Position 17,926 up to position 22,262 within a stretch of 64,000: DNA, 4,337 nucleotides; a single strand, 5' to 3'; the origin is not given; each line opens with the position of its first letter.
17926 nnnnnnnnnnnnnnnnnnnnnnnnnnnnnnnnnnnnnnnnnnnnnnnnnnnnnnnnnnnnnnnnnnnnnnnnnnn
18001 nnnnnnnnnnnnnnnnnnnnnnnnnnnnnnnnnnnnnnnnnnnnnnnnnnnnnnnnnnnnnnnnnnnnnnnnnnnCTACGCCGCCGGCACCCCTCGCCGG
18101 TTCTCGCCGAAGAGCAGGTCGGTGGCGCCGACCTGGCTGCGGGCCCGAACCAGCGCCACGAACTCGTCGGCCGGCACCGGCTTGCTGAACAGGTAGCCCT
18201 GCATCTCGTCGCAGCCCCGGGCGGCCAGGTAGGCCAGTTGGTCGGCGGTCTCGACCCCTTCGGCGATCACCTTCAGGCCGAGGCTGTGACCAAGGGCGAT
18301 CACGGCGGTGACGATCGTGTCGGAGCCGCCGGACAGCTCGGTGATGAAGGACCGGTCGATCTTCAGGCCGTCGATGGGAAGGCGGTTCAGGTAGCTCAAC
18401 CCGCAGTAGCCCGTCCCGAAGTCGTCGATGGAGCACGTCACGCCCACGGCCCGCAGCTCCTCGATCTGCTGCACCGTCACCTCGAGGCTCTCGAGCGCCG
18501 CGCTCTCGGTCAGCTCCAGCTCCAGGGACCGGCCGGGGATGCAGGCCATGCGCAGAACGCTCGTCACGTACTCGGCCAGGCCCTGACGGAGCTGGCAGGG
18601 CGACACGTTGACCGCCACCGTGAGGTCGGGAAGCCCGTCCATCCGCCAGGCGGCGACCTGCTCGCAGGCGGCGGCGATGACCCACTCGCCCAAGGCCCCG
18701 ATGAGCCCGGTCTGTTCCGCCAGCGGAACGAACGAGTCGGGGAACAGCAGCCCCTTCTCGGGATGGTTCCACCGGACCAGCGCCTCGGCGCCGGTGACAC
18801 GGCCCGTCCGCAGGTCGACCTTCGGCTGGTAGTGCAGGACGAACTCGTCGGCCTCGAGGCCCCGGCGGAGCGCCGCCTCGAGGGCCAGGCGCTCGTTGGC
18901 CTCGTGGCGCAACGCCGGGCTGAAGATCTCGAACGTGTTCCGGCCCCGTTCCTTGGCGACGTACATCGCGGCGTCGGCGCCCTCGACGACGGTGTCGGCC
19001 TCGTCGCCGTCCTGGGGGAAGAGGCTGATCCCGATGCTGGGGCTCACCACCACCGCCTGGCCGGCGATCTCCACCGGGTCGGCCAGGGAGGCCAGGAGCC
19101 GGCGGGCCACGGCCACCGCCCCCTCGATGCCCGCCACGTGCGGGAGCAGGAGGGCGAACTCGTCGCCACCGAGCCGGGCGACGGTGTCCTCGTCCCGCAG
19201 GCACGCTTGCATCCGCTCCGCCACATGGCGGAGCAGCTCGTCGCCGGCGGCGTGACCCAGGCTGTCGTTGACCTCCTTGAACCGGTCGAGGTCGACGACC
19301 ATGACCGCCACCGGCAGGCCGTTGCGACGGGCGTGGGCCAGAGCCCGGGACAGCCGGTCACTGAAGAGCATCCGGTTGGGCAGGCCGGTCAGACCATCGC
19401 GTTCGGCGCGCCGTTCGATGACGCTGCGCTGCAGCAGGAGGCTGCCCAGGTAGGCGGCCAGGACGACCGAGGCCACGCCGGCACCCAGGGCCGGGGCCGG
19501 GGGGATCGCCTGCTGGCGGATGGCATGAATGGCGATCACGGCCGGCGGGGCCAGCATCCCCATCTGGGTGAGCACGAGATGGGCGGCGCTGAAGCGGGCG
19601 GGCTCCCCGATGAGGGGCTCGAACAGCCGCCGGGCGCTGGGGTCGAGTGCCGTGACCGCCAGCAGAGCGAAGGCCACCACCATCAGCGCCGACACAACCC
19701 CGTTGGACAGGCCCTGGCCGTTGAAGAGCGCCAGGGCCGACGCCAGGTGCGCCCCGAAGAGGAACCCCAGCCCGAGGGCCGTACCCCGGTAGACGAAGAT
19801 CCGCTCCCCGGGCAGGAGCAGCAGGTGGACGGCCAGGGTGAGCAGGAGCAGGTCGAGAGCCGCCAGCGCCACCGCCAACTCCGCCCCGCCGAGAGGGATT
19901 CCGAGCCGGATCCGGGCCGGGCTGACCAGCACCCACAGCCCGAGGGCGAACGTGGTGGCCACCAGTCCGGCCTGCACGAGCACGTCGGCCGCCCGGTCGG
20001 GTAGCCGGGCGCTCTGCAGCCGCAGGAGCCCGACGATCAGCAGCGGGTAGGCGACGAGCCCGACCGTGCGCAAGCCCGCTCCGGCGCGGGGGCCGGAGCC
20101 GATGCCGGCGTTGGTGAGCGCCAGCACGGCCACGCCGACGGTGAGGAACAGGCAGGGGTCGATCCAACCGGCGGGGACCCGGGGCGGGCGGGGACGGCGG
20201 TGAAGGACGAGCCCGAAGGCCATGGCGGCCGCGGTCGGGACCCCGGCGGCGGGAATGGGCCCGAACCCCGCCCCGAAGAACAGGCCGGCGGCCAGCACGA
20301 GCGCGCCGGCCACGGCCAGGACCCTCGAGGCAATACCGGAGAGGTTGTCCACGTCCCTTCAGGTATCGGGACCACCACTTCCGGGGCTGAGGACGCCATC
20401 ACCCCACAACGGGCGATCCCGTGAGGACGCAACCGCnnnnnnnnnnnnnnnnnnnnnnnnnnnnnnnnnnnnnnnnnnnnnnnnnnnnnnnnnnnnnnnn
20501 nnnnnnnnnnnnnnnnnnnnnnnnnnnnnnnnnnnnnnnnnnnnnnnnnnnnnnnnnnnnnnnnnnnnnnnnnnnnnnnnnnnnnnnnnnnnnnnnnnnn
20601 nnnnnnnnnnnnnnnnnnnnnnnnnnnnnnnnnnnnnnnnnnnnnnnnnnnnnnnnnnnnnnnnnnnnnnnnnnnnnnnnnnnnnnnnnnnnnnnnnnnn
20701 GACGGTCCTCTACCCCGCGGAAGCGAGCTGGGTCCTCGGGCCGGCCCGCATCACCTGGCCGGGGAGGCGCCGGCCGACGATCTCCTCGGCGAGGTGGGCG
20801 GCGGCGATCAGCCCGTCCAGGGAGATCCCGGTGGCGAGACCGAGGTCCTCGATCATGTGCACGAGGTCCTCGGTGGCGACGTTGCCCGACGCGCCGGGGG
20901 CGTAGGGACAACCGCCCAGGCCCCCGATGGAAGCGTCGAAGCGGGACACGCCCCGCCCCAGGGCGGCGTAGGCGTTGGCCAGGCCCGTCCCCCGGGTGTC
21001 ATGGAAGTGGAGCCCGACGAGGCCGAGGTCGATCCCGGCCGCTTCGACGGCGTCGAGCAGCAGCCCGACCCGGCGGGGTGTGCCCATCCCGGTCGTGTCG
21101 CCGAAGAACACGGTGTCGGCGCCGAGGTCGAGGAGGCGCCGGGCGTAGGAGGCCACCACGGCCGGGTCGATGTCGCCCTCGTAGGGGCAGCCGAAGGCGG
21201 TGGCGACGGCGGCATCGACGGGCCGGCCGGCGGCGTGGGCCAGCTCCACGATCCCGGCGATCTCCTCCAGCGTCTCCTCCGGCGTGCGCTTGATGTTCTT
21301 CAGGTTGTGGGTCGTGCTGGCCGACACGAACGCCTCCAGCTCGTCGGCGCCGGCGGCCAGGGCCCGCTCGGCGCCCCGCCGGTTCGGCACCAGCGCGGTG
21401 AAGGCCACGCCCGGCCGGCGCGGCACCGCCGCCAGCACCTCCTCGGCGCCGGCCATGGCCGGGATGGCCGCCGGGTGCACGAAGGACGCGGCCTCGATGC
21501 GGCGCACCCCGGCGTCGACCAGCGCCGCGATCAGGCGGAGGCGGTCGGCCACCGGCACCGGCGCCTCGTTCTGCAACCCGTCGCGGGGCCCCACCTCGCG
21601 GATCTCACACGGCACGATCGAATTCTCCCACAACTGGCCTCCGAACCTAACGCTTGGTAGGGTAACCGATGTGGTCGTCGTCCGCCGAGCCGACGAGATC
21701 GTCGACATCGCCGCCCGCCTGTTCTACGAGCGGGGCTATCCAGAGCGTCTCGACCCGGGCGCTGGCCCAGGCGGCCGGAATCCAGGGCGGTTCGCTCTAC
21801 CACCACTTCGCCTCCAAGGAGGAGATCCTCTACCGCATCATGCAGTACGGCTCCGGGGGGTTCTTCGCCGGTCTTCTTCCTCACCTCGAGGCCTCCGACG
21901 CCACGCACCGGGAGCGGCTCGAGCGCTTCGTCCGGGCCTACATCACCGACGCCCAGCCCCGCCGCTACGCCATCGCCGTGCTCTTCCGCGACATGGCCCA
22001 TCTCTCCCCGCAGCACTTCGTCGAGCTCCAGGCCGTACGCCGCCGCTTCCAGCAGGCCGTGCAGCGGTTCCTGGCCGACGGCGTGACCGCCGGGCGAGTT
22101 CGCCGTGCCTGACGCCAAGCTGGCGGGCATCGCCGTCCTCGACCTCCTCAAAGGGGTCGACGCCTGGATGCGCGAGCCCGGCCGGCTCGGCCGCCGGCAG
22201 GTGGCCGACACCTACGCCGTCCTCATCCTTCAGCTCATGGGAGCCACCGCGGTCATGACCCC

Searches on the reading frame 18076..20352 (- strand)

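Call 32: search_protein_families(library=pfam, proteins=[window:18076-20352:-], max_evalue=0.001)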
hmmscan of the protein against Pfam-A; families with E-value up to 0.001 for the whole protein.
window:18076-20352:- (758 aa): 2 families
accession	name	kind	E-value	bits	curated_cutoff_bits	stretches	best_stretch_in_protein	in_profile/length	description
PF00563.25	EAL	-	1.1e-75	254.5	31.3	1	493-725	2-236/236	EAL domain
PF00990.26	GGDEF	-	5.3e-50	169.8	23.8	1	317-472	2-160/161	Diguanylate cyclase, GGDEF domain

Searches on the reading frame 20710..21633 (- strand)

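Call 32: search_protein_families(library=pfam, proteins=[window:20710-21633:-], max_evalue=0.001)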
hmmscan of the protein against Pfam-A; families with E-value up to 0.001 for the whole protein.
window:20710-21633:- (307 aa): 1 family
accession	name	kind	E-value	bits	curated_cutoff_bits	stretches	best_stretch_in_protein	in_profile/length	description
PF00682.25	HMGL-like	-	8.7e-42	143.8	29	1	10-280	3-258/260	HMGL-like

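Call 86: search_protein_families(library=ncbifam, proteins=[window:20710-21633:-], max_evalue=1e-20)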
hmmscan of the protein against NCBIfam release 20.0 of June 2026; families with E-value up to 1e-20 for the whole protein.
window:20710-21633:- (307 aa): 1 family
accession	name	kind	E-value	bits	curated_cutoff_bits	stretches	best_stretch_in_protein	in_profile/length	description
NF004283.0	PRK05692.1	subfamily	4e-100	334.8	246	1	9-297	7-295/300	hydroxymethylglutaryl-CoA lyase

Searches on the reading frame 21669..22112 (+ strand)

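Call 32: search_protein_families(library=pfam, proteins=[window:21669-22112:+], max_evalue=0.001)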
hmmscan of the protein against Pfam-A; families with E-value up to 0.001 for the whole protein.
window:21669-22112:+ (147 aa): 2 families
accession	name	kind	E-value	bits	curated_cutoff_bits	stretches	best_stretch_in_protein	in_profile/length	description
PF17932.6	TetR_C_24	-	9.7e-12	45.6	26.4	1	78-145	2-69/114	Tetracyclin repressor-like, C-terminal domain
PF00440.29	TetR_N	-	7.7e-10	38.8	24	1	25-54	15-44/47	Bacterial regulatory proteins, tetR family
